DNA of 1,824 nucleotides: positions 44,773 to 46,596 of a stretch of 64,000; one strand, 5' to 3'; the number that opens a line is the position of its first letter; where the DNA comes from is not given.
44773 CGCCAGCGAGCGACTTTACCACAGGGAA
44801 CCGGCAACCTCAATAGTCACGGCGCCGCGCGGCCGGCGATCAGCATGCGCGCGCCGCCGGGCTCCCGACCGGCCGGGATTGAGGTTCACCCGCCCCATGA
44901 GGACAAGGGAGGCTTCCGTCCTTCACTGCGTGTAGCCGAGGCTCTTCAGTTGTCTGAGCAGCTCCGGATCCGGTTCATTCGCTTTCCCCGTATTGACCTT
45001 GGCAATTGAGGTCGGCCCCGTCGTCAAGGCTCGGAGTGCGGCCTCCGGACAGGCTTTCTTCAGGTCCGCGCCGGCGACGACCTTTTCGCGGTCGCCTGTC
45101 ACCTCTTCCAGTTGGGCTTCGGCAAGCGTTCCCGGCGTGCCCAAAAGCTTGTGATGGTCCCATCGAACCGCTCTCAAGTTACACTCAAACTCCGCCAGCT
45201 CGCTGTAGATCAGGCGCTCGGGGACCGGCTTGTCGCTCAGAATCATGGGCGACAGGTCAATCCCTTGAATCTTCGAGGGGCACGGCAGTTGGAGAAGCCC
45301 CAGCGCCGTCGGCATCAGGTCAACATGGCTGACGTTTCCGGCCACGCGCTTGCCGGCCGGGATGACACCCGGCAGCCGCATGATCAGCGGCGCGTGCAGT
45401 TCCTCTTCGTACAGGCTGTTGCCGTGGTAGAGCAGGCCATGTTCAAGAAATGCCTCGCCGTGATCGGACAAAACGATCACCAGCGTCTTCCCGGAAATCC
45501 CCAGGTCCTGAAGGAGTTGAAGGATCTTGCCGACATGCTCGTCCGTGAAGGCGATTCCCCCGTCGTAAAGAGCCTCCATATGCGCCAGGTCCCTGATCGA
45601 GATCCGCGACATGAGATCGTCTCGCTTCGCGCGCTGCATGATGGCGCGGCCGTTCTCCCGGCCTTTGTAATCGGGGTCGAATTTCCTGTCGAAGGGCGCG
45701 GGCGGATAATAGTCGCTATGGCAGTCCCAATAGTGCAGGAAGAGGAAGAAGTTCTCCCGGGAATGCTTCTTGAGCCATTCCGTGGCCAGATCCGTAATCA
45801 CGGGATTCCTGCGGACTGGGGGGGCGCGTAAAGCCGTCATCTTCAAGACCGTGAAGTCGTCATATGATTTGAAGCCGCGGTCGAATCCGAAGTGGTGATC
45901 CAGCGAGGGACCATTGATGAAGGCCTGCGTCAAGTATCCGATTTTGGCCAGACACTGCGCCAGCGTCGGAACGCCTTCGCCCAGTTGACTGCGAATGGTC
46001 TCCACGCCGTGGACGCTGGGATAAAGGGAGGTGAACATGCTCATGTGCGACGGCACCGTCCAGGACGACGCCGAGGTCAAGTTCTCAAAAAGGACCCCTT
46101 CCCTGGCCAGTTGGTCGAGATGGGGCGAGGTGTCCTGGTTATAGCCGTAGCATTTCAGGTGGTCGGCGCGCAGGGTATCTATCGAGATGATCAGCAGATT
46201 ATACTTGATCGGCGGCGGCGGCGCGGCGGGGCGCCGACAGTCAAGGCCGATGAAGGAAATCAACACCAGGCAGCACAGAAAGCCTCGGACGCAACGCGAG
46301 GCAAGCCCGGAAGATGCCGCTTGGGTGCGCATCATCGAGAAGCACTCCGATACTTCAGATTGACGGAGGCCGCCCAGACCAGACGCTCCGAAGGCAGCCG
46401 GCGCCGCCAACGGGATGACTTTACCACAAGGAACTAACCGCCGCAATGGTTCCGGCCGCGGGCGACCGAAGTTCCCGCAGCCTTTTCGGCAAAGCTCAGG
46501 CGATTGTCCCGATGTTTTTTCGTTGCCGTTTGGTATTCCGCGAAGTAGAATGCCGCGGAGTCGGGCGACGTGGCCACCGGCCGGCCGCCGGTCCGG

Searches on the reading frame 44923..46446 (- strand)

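Call 15: search_protein_families(library=pfam, proteins=[window:44923-46446:-], max_evalue=0.001)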
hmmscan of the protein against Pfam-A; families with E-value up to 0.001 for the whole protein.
window:44923-46446:- (507 aa): 4 families
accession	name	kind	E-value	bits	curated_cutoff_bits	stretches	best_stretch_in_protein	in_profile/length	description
PF00884.28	Sulfatase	-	9.1e-49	166.8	25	1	83-386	2-300/301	Sulfatase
PF01663.27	Phosphodiest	-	2.4e-17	64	23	2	84-148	1-62/342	Type I phosphodiesterase / nucleotide pyrophosphatase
PF16347.10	SGSH_C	-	6.6e-09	36.5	29.3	1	335-409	2-75/154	N-sulphoglucosamine sulphohydrolase, C-terminal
PF02995.22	DUF229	-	0.00075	18.7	25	0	217-342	277-354/496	Protein of unknown function (DUF229)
